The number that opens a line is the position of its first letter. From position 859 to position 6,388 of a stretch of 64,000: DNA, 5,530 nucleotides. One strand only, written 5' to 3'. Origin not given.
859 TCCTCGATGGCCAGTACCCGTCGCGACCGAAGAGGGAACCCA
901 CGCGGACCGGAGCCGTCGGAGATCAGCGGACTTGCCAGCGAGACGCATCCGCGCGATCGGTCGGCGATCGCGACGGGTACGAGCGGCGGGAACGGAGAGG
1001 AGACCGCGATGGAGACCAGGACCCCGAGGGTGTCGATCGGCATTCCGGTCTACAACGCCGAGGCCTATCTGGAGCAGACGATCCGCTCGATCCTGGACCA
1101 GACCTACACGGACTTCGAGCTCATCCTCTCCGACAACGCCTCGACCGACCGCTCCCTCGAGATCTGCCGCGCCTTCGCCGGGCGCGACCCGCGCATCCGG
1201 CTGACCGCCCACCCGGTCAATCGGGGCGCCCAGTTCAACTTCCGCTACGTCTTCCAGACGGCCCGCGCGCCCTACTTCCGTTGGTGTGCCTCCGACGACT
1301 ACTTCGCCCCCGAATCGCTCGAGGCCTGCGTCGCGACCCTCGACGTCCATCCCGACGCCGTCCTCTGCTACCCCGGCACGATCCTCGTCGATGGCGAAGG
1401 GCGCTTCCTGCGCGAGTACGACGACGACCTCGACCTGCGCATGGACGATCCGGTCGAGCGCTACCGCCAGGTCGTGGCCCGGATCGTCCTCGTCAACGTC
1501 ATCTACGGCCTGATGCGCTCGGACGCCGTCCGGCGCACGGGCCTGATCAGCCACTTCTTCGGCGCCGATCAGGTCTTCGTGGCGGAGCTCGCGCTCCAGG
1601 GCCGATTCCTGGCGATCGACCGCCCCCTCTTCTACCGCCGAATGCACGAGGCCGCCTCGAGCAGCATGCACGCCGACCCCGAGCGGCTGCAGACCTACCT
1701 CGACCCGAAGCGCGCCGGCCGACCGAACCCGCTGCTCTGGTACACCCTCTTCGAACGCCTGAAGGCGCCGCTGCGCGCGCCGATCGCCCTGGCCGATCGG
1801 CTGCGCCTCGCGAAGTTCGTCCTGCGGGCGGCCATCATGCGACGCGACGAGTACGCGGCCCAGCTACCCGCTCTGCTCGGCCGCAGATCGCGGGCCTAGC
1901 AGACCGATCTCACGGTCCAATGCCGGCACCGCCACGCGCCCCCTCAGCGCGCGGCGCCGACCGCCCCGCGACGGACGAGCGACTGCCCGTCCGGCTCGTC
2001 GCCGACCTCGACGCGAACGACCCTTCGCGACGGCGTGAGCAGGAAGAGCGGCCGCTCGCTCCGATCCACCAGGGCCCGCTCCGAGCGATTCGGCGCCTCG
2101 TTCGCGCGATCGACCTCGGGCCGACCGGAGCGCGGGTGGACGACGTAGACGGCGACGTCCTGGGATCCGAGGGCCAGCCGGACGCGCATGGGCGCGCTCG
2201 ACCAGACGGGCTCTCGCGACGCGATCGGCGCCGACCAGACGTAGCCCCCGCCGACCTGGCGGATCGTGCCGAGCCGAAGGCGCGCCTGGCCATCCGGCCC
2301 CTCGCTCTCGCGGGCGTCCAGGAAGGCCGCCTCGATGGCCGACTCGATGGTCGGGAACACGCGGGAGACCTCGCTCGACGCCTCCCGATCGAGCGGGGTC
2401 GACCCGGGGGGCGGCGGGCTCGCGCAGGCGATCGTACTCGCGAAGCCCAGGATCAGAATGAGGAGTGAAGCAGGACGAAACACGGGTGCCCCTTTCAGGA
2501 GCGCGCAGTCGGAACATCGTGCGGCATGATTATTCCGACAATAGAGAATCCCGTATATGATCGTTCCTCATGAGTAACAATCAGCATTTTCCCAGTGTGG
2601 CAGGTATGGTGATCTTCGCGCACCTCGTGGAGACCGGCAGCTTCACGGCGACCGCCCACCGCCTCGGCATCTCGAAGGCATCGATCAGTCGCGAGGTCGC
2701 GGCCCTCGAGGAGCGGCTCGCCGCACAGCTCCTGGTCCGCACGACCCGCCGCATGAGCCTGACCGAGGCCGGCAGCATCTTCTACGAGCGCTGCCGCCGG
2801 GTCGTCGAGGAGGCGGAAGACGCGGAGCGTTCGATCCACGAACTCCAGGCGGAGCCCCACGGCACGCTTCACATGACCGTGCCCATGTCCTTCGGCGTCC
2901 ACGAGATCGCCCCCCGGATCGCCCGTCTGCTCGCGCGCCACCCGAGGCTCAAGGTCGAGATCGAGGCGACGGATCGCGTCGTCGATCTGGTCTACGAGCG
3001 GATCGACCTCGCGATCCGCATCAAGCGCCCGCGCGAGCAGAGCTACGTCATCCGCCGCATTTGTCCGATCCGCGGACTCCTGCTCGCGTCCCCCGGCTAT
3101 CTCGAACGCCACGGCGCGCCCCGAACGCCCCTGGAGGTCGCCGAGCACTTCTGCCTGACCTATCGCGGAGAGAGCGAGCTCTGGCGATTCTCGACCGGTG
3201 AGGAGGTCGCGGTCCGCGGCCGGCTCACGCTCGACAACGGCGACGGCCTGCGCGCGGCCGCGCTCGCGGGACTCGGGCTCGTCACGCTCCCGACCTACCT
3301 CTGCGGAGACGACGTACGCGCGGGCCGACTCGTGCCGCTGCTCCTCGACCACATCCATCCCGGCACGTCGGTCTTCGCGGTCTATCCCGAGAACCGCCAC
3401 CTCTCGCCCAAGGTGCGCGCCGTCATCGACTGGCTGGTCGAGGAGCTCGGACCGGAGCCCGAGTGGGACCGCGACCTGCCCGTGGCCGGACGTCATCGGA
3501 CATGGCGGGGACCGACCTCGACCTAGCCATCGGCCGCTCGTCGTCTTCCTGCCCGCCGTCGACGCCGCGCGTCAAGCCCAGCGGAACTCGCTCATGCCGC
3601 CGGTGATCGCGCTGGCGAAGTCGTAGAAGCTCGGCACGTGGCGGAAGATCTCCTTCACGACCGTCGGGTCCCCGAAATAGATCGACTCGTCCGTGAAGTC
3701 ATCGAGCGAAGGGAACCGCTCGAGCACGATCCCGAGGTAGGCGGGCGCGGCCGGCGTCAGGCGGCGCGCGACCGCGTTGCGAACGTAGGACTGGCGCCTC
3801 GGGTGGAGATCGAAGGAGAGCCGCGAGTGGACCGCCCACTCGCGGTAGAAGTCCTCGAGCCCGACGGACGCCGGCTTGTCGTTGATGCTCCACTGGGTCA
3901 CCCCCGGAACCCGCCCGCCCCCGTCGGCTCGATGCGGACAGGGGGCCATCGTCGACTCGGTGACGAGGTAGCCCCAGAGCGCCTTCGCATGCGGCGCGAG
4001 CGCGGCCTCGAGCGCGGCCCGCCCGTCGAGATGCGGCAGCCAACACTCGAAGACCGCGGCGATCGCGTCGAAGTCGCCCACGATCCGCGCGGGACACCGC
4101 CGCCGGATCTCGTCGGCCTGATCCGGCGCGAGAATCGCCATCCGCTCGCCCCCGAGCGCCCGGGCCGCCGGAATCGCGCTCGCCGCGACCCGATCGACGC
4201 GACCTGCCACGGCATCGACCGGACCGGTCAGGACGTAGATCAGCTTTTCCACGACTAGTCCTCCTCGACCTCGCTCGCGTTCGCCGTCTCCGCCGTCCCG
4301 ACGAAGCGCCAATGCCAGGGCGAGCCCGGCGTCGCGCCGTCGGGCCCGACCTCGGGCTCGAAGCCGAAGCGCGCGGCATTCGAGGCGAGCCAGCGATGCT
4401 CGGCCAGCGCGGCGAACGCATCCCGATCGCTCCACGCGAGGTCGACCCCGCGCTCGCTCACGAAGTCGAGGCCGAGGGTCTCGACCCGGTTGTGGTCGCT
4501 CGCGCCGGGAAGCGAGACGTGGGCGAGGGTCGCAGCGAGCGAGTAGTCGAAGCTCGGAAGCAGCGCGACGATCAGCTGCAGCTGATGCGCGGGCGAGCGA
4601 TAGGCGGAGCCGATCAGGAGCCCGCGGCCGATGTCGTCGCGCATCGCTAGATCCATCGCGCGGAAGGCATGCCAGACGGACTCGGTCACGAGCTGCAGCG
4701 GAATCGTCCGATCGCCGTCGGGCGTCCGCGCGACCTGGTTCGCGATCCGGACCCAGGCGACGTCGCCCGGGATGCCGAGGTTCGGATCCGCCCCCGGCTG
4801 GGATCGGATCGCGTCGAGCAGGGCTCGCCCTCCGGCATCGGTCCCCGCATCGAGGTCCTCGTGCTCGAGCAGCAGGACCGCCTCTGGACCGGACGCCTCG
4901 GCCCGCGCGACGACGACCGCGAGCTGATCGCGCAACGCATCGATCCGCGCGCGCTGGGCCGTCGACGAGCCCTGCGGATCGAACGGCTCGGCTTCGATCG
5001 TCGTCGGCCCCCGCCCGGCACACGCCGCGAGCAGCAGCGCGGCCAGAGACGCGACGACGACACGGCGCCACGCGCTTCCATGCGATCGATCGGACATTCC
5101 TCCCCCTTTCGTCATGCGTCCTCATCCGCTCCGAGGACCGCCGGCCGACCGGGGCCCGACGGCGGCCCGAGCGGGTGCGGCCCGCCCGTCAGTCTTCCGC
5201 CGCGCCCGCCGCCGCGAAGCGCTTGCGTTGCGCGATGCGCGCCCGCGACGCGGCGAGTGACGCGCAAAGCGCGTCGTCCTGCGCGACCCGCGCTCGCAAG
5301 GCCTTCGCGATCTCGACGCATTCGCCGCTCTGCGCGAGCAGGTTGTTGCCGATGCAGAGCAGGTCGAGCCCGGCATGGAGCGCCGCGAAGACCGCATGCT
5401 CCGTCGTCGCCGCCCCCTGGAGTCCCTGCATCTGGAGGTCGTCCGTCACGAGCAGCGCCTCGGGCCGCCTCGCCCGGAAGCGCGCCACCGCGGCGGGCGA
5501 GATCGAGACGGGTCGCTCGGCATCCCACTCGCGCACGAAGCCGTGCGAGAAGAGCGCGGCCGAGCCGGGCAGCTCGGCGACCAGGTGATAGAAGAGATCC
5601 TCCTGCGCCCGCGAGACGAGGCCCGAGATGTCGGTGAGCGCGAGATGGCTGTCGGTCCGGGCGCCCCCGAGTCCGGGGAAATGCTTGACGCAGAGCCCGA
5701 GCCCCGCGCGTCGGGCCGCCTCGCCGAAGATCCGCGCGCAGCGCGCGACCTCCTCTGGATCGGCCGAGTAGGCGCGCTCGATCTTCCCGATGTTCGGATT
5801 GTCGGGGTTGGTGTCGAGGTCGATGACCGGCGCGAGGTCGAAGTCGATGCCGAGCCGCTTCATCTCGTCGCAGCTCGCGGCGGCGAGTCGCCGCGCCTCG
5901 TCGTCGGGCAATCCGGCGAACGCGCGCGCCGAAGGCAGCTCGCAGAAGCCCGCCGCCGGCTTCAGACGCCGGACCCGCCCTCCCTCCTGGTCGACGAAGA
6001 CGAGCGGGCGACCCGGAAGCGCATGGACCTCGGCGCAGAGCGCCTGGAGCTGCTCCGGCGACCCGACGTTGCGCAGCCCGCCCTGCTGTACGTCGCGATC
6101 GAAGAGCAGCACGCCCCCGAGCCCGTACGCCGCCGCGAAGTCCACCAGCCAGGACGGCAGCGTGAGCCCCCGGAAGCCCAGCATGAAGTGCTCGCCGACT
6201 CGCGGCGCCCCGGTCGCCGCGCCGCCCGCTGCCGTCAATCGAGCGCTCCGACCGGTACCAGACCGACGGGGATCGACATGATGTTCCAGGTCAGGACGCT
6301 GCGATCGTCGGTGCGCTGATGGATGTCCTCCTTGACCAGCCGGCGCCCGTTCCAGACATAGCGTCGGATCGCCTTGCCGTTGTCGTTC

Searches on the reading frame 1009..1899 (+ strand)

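Call 29: search_protein_families(library=pfam, proteins=[window:1009-1899:+], max_evalue=0.001)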
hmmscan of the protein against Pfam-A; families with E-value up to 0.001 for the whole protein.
window:1009-1899:+ (296 aa): 3 families
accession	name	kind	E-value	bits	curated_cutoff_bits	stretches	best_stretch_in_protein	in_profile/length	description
PF00535.33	Glycos_transf_2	-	1.1e-28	100.7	23.3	1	9-121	1-113/168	Glycosyl transferase family 2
PF13641.12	Glyco_tranf_2_3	-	2.2e-06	28.3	27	1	6-110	1-110/230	Glycosyltransferase like family 2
PF10111.15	Glyco_tranf_2_2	-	4.5e-06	26.8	27.3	1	10-140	2-140/276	Glycosyltransferase like family 2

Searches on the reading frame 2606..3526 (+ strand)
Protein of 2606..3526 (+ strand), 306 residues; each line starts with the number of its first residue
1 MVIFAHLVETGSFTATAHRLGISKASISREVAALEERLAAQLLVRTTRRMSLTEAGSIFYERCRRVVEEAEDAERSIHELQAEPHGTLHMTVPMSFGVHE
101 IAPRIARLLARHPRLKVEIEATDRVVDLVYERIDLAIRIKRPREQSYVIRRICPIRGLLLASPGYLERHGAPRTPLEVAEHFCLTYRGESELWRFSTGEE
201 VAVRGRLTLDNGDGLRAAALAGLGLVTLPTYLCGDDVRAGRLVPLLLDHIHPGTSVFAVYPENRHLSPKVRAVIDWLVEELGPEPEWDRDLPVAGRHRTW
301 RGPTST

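Call 29: search_protein_families(library=pfam, proteins=[window:2606-3526:+], max_evalue=0.001)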
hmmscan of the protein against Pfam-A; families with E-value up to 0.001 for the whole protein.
window:2606-3526:+ (306 aa): 3 families
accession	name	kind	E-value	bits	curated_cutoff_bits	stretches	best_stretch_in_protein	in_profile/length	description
PF03466.25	LysR_substrate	-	9.5e-40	136.7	28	1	82-281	2-208/209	LysR substrate binding domain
PF00126.33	HTH_1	-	1.3e-18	67.1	26.6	1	2-56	5-59/60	Bacterial regulatory helix-turn-helix protein, lysR family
PF25213.1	HVO_A0261_N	-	6.1e-05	23.3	35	1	17-75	31-86/86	HVO_A0261 N-terminal domain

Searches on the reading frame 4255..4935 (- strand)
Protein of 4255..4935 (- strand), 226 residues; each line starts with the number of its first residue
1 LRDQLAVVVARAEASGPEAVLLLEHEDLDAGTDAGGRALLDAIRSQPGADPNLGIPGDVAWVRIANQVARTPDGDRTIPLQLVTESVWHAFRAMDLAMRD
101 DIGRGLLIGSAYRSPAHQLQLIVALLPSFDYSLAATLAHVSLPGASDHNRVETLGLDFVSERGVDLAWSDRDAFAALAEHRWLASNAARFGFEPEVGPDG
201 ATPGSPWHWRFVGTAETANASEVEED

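Call 29: search_protein_families(library=pfam, proteins=[window:4255-4935:-], max_evalue=0.001)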
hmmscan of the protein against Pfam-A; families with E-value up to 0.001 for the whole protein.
window:4255-4935:- (226 aa): 1 family
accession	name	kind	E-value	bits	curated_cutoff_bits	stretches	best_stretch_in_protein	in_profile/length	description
PF02557.22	VanY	-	3.8e-11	43.3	25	1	84-213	5-131/132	D-alanyl-D-alanine carboxypeptidase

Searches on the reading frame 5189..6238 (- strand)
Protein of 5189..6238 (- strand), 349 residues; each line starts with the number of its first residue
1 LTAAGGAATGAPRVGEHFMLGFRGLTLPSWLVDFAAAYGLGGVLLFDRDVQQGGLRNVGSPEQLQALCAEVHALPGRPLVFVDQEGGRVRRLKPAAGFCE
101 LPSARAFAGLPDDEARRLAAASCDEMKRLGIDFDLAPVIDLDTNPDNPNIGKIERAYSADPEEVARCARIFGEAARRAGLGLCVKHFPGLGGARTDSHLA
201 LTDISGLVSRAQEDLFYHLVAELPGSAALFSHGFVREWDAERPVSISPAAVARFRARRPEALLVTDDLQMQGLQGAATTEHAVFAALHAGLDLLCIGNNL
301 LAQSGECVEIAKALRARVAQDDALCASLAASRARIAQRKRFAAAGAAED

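Call 29: search_protein_families(library=pfam, proteins=[window:5189-6238:-], max_evalue=0.001)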
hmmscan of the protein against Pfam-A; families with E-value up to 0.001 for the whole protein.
window:5189-6238:- (349 aa): 1 family
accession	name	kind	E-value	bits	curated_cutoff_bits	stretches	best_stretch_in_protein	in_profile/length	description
PF00933.27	Glyco_hydro_3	-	6.5e-33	114.9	27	1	37-313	26-298/316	Glycosyl hydrolase family 3 N terminal domain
